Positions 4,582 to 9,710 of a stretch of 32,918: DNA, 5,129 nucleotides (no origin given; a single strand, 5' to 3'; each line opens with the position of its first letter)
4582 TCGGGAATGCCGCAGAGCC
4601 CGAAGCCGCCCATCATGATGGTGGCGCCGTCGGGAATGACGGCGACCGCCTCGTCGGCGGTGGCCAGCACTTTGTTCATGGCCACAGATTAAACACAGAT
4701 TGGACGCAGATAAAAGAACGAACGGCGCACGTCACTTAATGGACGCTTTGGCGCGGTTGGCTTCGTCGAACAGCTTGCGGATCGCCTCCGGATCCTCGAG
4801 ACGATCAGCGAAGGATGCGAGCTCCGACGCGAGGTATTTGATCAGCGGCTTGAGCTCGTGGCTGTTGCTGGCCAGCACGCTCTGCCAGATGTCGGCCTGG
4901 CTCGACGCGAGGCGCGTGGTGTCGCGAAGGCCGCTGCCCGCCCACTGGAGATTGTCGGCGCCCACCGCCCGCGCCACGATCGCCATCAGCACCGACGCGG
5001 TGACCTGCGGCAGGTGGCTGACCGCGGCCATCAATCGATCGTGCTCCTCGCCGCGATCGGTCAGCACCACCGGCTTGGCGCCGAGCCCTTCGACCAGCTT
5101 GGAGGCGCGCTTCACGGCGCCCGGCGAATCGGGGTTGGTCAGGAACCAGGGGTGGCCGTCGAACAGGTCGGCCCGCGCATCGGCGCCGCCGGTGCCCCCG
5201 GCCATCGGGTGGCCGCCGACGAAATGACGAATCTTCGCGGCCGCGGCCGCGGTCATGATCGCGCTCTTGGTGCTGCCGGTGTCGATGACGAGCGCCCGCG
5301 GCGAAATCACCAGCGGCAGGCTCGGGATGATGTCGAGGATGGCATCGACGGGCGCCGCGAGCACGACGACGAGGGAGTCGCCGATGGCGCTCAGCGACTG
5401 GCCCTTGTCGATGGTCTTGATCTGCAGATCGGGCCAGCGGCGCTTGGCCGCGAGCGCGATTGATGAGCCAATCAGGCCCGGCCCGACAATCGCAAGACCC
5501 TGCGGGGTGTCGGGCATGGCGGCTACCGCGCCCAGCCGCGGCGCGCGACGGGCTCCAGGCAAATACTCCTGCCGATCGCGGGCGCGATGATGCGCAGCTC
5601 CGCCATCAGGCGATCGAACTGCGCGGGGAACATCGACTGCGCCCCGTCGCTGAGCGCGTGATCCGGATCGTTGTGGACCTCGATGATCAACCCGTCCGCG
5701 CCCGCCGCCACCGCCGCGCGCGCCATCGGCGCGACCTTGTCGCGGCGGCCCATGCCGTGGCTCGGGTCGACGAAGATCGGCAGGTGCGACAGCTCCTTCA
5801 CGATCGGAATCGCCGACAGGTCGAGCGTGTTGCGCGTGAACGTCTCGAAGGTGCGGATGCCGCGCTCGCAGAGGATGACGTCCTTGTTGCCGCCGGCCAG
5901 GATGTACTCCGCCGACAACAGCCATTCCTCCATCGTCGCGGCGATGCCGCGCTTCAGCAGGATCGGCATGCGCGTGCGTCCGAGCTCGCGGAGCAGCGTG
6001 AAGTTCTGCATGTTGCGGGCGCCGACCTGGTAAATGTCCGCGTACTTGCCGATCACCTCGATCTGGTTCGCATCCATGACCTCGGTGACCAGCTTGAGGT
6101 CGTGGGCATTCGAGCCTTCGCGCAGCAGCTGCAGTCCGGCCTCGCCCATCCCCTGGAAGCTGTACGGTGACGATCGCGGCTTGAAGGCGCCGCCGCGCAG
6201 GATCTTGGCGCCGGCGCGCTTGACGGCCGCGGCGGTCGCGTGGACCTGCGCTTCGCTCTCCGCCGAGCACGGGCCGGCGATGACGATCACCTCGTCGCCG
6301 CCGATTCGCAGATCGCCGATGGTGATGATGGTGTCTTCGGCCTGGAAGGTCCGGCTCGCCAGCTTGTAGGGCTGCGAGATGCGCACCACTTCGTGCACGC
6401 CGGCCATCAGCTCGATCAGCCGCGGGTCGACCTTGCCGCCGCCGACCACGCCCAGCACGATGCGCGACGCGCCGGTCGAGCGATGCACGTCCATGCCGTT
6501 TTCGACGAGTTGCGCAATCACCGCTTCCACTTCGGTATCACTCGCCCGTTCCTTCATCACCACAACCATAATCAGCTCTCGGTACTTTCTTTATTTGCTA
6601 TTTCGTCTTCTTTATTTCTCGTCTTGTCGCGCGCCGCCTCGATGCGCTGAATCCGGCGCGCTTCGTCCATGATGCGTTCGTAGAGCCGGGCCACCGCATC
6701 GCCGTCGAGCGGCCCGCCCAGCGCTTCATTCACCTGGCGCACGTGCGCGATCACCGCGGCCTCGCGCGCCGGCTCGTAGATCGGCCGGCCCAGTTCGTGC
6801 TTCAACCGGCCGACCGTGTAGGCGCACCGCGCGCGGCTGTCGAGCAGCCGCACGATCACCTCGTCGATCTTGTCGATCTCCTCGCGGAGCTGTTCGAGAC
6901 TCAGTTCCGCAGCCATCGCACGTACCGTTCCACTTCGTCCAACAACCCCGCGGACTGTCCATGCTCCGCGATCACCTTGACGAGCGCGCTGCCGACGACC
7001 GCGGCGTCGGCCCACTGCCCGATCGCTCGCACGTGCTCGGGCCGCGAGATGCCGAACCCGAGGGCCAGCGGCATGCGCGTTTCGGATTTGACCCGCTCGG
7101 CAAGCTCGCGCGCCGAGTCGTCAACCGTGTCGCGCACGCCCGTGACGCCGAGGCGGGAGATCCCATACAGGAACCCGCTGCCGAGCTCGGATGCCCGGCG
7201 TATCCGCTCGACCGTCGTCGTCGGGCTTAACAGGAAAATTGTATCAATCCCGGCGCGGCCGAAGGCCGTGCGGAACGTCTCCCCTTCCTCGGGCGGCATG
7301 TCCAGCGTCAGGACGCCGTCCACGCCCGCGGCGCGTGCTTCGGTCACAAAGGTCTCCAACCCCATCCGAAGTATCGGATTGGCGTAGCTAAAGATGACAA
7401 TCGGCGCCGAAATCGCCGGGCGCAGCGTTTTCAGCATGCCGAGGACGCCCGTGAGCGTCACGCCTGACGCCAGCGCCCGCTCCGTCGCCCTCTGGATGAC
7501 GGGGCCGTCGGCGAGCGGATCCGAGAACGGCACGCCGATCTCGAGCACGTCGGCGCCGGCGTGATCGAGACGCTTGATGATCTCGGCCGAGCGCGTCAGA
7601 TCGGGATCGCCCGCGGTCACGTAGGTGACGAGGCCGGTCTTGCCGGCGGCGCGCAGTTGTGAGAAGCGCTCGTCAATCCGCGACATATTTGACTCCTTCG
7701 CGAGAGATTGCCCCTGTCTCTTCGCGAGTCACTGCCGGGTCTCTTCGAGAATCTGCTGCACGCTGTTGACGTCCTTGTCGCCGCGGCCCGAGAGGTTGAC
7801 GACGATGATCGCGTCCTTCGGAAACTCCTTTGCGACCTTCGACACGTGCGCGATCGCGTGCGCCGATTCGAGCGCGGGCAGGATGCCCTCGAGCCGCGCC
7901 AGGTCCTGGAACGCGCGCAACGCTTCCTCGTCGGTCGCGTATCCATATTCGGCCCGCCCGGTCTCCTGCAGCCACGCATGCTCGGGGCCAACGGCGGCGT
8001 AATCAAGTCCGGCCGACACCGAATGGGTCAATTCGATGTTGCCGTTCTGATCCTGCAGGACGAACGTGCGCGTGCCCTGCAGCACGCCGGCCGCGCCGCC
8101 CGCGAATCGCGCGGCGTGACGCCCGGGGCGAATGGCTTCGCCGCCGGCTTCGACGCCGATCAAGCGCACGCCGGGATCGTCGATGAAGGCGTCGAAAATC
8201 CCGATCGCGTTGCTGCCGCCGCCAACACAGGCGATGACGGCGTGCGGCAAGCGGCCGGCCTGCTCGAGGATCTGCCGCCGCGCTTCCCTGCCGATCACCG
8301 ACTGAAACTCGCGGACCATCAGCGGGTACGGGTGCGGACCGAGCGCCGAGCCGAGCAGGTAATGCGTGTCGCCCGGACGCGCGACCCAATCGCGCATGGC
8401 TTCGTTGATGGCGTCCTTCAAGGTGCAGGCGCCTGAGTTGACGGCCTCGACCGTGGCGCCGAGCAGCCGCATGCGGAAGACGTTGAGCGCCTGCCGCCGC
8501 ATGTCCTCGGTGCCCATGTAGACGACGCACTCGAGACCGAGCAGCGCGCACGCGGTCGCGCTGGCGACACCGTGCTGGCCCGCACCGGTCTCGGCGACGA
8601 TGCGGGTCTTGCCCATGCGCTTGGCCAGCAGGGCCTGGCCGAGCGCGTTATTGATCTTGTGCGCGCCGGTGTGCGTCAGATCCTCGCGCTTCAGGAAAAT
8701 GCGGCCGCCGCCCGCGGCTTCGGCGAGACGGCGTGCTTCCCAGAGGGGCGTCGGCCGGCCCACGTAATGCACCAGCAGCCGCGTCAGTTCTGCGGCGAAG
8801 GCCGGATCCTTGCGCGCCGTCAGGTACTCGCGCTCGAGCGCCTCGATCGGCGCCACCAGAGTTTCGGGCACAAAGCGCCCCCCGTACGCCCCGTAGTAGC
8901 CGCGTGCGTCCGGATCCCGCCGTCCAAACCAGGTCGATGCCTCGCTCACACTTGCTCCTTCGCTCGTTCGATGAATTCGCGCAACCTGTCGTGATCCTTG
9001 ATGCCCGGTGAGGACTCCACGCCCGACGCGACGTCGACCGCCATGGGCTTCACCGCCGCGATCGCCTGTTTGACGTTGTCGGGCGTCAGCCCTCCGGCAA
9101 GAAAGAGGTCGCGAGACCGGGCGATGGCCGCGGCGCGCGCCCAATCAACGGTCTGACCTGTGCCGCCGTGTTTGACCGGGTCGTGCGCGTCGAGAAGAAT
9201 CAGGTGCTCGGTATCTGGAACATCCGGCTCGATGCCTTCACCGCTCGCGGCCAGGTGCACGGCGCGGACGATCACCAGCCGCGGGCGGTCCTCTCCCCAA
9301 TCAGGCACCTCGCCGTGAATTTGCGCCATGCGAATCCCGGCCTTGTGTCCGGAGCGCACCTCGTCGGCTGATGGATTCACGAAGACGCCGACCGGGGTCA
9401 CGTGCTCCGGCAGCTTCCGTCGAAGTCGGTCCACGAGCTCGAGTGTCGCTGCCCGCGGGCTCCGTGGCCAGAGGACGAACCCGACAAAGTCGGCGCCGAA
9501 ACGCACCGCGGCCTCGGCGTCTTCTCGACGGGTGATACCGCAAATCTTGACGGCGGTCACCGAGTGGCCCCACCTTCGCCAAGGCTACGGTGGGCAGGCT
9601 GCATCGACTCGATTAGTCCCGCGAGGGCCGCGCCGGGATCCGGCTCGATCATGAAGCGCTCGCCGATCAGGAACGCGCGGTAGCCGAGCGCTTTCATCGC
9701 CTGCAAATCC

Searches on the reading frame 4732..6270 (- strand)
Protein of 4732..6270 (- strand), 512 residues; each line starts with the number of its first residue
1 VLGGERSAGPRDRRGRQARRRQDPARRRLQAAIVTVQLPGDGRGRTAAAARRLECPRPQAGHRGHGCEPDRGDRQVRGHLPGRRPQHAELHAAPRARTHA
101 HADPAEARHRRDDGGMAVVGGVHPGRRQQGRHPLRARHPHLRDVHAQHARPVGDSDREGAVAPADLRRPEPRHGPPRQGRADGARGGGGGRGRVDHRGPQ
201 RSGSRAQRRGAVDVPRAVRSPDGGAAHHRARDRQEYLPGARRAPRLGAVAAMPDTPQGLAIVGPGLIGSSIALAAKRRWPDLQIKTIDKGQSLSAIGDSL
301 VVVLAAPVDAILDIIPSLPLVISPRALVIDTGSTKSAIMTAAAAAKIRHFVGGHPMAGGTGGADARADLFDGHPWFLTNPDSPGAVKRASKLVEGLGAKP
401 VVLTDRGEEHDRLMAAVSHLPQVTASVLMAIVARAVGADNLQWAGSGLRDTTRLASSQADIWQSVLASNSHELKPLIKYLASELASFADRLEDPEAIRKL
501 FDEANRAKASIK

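Call 8: search_protein_families(library=pfam, proteins=[window:4732-6270:-])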
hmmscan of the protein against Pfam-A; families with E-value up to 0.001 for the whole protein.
window:4732-6270:- (512 aa): 2 families
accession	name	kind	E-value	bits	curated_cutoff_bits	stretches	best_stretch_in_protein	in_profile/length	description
PF02153.23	PDH_N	-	3.1e-21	75.9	26.5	1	284-400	30-152/154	Prephenate dehydrogenase, nucleotide-binding domain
PF20463.3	PDH_C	-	8.4e-13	49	22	1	408-492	3-89/102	Prephenate dehydrogenase, dimerization domain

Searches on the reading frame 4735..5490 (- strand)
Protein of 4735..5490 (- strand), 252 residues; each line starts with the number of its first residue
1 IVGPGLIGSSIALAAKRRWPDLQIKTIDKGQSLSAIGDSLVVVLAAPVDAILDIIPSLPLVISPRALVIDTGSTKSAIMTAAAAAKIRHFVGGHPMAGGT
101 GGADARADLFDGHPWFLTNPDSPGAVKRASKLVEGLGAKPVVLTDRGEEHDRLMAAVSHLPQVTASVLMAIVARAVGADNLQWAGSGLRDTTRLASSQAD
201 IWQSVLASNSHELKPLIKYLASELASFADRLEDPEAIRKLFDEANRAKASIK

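Call 68: find_related_loci(query=window:4735-5490:-, collection=genome_contigs, flank=10000)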
Query window:4735-5490:- (252 aa) in genome_contigs; peptide patterns used: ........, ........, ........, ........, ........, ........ (x = any residue, [..] = any of these).
153 stretches matched a pattern; 31 encode a relative of the query (tblastn E <= 1e-3); 31 distinct loci.
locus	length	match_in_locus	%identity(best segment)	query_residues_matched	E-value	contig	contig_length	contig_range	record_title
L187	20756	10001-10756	81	1-252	5e-135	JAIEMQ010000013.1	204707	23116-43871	MAG: Cyanobacteriota bacterium isolate co.spades.CONCOCT.2.5kb_103 c_000000000021, whole genome shotgun sequence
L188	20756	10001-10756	79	1-252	5e-132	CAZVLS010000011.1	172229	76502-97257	MAG TPA_asm: uncultured Acidobacterium sp. isolate SRP292972_co3_79 genome assembly, contig: NODE_121_length_172229_cov_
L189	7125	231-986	78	1-252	6e-129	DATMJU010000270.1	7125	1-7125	MAG TPA_asm: Vicinamibacterales bacterium isolate SMAG_U13578 k141_296354, whole genome shotgun sequence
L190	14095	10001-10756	76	1-252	1e-126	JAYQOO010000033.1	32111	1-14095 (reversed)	MAG: Acidimicrobiia bacterium isolate SD3114_S44.metabat_sens.033_sub NODE_495_length_32111_cov_4.32235, whole genome sh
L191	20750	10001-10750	72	1-250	2e-117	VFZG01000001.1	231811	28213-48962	MAG: Acidimicrobiia bacterium isolate M_DeepCast_65m_m2_224 M_DeepCast_65m_m2_224_Ga0194120_10000020, whole genome shotg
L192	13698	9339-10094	71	1-251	3e-116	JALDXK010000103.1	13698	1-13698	MAG: Acidobacteriota bacterium isolate MCT-CON-01 NODE_599_length_13698_cov_4.072418, whole genome shotgun sequence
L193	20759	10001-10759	68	1-251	7e-111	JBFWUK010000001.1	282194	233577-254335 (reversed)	MAG: Vicinamibacterales bacterium isolate CA_2019_TPBF_69 NODE_387_length_282194_cov_17.542123_TPBF, whole genome shotgu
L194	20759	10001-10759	69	1-251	5e-111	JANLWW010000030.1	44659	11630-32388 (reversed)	MAG: Acidobacteriota bacterium isolate OTE_20_metabat_232 OTE_20_k141_3115333, whole genome shotgun sequence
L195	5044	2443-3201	68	1-251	3e-111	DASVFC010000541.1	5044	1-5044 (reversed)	MAG TPA_asm: Vicinamibacterales bacterium isolate SMAG_U2079 k141_1179558, whole genome shotgun sequence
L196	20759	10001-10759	68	1-251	6e-110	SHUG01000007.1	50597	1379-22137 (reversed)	MAG: Acidobacteria bacterium isolate Baikal-deep-G12 BACOMB-C2685, whole genome shotgun sequence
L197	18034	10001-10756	72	1-251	7e-110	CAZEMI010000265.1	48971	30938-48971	MAG TPA_asm: uncultured Acidobacterium sp. isolate binchicken_co31_34 genome assembly, contig: k141_2306220, whole genom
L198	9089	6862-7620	68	1-251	4e-109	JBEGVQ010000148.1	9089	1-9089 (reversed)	MAG: Acidobacteriota bacterium isolate riogrande_2019_sw_WHONDRS-S19S_0066_B_bin.22 scaffold_1178055, whole genome shotg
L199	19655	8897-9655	68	1-251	1e-108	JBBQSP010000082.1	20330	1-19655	MAG: Vicinamibacterales bacterium isolate Co_metawrap_1760 Cmw_1760_k141_26480586_length_20330_cov_13.0000, whole genome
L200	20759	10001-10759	68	1-251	1e-107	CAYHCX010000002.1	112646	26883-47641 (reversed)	MAG TPA_asm: uncultured Acidobacterium sp. isolate ERP119702_co1_188 genome assembly, contig: NODE_92_length_112646_cov_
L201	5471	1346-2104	66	1-251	1e-107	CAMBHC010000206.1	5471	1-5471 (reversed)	MAG: Candidatus Sulfopaludibacter sp. SbA3 isolate MoH-02may19-226 genome assembly, contig: MoH-02may19-C36567, whole ge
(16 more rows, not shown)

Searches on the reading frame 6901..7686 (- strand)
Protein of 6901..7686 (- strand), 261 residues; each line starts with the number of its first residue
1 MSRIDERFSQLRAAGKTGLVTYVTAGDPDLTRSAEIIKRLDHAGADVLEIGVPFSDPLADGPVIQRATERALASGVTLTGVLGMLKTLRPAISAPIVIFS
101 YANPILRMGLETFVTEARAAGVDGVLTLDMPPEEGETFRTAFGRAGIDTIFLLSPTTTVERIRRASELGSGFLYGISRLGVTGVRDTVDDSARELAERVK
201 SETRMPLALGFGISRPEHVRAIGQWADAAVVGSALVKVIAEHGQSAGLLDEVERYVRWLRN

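Call 8: search_protein_families(library=pfam, proteins=[window:6901-7686:-])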
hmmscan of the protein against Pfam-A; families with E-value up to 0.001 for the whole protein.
window:6901-7686:- (261 aa): 1 family
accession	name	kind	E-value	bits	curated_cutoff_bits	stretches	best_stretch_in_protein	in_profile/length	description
PF00290.26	Trp_syntA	-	1.9e-85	286.4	27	1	8-245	1-239/259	Tryptophan synthase alpha chain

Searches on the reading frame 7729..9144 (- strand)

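Call 8: search_protein_families(library=pfam, proteins=[window:7729-9144:-])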
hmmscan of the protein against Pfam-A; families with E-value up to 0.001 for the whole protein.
window:7729-9144:- (471 aa): 1 family
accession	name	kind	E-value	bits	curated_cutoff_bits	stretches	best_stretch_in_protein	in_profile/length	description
PF00291.31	PALP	-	1.1e-43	150.1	35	1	129-453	5-295/295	Pyridoxal-phosphate dependent enzyme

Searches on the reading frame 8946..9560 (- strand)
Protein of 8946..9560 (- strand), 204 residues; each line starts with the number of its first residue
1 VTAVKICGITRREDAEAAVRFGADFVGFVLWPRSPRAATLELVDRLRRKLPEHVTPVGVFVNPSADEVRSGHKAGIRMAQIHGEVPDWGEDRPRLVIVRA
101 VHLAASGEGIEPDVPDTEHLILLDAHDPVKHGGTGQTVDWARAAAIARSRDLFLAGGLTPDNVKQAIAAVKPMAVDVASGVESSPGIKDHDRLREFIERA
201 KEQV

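Call 8: search_protein_families(library=pfam, proteins=[window:8946-9560:-])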
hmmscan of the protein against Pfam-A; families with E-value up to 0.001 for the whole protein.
window:8946-9560:- (204 aa): 1 family
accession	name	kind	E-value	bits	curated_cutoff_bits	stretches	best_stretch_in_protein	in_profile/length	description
PF00697.28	PRAI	-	4.2e-38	131.4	22.7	1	4-198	1-192/193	N-(5'phosphoribosyl)anthranilate (PRA) isomerase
